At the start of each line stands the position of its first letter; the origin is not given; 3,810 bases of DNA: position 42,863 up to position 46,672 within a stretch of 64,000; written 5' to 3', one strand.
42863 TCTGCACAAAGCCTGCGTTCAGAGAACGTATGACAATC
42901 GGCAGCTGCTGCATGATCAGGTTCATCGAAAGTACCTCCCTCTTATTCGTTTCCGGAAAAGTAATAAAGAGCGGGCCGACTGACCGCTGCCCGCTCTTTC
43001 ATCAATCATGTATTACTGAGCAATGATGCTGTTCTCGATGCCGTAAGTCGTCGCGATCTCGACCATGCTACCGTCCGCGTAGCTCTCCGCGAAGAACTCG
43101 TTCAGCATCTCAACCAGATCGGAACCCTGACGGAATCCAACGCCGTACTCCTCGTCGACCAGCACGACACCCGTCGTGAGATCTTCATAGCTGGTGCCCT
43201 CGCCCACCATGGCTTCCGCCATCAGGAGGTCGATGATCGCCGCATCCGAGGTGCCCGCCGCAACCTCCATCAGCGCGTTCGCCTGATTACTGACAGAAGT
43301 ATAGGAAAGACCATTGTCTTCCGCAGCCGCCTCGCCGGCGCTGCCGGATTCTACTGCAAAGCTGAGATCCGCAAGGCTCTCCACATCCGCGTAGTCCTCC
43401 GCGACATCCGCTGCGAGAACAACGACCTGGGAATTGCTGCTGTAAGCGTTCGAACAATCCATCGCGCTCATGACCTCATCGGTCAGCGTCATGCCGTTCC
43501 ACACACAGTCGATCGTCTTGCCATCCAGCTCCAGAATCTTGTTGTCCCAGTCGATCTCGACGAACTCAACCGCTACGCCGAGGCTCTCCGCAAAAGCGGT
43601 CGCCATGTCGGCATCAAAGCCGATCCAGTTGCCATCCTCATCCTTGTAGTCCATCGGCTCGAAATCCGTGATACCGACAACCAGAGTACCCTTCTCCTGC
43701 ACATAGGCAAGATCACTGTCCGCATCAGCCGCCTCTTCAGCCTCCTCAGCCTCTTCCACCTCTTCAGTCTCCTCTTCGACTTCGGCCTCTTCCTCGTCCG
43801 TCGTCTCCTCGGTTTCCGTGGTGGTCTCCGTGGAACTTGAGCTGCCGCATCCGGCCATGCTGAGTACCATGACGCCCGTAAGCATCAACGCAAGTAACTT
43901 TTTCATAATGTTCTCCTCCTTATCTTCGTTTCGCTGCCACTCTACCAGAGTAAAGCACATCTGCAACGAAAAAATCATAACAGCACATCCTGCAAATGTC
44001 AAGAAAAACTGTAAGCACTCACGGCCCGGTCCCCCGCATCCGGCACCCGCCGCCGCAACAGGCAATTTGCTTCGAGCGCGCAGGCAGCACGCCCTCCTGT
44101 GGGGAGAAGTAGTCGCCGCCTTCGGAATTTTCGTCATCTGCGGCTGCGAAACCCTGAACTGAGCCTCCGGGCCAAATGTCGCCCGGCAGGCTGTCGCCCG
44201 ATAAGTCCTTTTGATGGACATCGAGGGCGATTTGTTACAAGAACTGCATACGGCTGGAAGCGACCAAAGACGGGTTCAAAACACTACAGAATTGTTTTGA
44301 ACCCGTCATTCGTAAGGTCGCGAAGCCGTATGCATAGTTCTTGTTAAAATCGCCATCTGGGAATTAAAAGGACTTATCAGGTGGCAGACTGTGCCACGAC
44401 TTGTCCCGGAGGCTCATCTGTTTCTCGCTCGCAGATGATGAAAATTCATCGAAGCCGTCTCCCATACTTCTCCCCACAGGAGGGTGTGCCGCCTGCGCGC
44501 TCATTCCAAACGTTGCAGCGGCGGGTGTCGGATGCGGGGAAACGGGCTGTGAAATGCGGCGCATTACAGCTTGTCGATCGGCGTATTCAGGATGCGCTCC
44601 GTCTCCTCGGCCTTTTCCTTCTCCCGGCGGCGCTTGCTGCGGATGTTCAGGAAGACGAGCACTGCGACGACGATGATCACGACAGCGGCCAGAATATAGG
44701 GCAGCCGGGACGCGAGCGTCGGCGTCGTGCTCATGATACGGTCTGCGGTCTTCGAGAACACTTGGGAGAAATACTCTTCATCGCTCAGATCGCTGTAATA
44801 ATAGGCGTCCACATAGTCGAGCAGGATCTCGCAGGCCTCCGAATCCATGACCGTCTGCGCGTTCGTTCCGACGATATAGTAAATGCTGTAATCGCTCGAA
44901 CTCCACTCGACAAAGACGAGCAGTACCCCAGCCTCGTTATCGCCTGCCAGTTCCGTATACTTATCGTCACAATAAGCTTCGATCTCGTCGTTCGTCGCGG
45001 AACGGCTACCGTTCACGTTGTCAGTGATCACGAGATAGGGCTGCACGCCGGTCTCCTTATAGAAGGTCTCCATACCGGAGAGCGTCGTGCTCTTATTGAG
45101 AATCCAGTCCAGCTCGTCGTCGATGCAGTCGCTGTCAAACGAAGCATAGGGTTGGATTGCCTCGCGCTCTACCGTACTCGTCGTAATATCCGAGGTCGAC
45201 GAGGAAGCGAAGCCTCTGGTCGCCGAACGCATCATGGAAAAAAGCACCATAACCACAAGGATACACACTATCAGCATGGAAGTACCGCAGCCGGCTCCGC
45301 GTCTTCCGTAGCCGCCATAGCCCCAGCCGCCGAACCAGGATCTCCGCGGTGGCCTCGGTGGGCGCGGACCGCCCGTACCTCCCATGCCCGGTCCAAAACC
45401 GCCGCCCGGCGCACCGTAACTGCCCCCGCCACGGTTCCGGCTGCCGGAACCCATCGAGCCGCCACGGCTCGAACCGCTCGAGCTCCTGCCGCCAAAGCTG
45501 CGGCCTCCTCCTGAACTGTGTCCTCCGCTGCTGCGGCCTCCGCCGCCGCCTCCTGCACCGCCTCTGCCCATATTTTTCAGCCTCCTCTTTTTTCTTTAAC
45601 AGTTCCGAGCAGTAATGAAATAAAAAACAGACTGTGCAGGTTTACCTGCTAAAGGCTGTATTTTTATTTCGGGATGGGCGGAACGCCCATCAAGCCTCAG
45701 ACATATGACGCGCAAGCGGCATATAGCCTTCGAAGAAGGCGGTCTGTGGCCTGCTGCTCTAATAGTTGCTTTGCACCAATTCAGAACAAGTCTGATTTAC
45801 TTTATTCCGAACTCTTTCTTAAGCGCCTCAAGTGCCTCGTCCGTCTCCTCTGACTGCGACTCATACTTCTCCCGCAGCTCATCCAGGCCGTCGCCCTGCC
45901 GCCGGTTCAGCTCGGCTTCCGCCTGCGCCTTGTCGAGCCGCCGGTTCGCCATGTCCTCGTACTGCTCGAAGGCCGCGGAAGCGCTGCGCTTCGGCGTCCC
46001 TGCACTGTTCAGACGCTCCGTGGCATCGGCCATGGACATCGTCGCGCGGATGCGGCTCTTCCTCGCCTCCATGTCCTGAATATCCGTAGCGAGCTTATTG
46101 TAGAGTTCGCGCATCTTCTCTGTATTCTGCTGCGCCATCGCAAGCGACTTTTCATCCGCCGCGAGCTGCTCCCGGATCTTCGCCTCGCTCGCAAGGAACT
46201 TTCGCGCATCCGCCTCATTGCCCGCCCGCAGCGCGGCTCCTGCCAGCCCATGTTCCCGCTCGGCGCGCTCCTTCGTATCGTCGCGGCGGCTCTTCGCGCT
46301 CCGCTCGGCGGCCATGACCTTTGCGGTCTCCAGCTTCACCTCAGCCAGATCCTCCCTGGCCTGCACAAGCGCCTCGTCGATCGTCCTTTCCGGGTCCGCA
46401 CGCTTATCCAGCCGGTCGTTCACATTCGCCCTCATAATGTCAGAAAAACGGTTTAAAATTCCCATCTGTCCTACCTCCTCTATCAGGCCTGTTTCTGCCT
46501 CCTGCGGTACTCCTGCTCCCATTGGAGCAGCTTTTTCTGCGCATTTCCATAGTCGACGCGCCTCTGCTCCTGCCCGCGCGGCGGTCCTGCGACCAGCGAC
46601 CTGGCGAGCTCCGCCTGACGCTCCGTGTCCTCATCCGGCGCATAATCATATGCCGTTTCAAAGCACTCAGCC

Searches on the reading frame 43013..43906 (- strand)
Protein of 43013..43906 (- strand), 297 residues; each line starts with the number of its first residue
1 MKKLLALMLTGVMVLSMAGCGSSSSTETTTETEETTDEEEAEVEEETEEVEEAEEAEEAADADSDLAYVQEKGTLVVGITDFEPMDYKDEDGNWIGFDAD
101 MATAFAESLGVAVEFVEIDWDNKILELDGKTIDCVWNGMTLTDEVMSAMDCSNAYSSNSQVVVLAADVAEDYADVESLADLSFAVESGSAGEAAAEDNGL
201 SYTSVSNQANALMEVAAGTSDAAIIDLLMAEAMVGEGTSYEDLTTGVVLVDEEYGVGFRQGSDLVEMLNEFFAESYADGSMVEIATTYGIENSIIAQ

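Call 56: find_homologous_proteins(query=window:43013-43906:-, max_evalue=1e-60)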
Query window:43013-43906:- (297 aa): 7987 proteins with E <= 1e-60 among 8000 candidates; the best 120 are listed.
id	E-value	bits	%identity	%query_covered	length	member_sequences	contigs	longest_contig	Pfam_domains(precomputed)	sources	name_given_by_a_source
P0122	1.5e-177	607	100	100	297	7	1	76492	PF00497.26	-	-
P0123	7.1e-177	604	100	100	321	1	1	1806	PF00497.26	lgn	-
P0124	5.1e-167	572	96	100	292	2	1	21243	PF00497.26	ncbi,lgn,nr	ncbi:MAG: transporter substrate-binding domain-containing protein [Lachnospiraceae bacterium]|nr:tra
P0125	1.2e-164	564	93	100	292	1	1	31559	PF00497.26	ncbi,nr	ncbi:MAG: transporter substrate-binding domain-containing protein [Lachnospiraceae bacterium]|nr:tra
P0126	2.9e-160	550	89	100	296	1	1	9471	PF00497.26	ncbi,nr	ncbi:MAG: transporter substrate-binding domain-containing protein [Lachnospiraceae bacterium]|nr:tra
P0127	1.5e-147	508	63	100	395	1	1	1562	PF00497.26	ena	-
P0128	4.3e-147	507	-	-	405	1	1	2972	PF00497.26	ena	-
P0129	1.6e-145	502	71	84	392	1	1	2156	PF00497.26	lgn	-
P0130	8.6e-144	496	62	100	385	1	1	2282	PF00497.26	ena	-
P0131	4.8e-143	494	61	100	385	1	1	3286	PF00497.26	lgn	-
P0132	2.2e-142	491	82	100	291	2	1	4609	PF00497.26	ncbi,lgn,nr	ncbi:MAG: transporter substrate-binding domain-containing protein [Clostridiales bacterium]|nr:trans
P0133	5.2e-142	490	82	100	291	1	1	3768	PF00497.26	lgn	-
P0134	6.9e-142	490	-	-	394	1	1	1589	PF00497.26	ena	-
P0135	1.0e-141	489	81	100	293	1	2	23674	PF00497.26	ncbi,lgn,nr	ncbi:MAG: transporter substrate-binding domain-containing protein [Clostridiales bacterium]|nr:trans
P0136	1.3e-141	489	81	100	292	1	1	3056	PF00497.26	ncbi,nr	ncbi:MAG: transporter substrate-binding domain-containing protein [Lachnospiraceae bacterium]|nr:tra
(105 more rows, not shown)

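Call 57: find_encoding_contigs(protein=P0125, flank=10000, max_places=2)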
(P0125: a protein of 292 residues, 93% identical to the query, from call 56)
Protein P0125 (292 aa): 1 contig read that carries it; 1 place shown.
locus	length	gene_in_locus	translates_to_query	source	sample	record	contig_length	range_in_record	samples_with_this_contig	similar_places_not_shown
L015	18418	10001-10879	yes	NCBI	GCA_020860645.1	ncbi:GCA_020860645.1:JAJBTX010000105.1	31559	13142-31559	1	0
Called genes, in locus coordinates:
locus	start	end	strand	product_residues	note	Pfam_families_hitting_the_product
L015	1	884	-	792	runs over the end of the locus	-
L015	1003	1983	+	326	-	PF13145:Rotamase_2 (weak), PF13616:Rotamase_3 (weak), PF00639:Rotamase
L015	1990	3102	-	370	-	PF00155:Aminotran_1_2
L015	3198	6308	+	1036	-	PF18984:DUF5717_N, PF18983:DUF5717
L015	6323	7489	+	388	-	PF18980:DUF5716_C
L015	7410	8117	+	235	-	PF00515:TPR_1 (weak), PF07719:TPR_2 (weak)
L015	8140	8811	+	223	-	PF04012:PspA_IM30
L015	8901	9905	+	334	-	-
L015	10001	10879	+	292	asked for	PF00497:SBP_bac_3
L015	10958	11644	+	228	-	PF00528:BPD_transp_1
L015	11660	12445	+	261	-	PF02463:SMC_N (weak), PF00005:ABC_tran, PF13304:AAA_21 (faint)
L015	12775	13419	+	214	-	PF12822:ECF_trnsprt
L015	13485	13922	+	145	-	PF02367:TsaE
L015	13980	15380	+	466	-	PF00285:Citrate_synt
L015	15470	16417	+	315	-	PF00535:Glycos_transf_2, PF13641:Glyco_tranf_2_3 (weak)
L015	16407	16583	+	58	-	-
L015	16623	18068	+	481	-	PF19484:DUF6020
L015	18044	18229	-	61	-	-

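Call 58: find_encoding_contigs(protein=P0126, flank=10000, max_places=2)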
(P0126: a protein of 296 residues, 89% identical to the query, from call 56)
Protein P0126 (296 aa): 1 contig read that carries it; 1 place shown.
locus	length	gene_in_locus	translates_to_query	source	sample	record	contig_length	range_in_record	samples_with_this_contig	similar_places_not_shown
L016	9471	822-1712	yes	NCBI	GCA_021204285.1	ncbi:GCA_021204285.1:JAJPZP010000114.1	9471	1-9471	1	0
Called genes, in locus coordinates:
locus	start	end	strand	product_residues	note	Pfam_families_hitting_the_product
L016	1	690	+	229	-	?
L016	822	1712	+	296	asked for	PF00497:SBP_bac_3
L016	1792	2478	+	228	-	PF00528:BPD_transp_1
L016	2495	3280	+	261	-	PF02463:SMC_N (weak), PF00005:ABC_tran, PF13304:AAA_21 (faint)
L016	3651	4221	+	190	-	PF07155:ECF-ribofla_trS (weak), PF12822:ECF_trnsprt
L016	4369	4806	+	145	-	PF02367:TsaE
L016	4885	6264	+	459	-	PF00285:Citrate_synt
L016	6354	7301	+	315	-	PF00535:Glycos_transf_2, PF13641:Glyco_tranf_2_3 (weak)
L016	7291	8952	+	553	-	PF19484:DUF6020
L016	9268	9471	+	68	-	PF03951:Gln-synt_N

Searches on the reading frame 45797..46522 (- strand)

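Call 83: search_protein_families(library=pfam, proteins=[window:45797-46522:-], max_evalue=0.00001)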
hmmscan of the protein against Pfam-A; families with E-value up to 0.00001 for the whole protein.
window:45797-46522:- (241 aa): 1 family
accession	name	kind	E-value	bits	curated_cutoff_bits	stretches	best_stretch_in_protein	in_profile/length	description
PF04012.17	PspA_IM30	-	1.1e-25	91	33.9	1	21-237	1-217/220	PspA/IM30 family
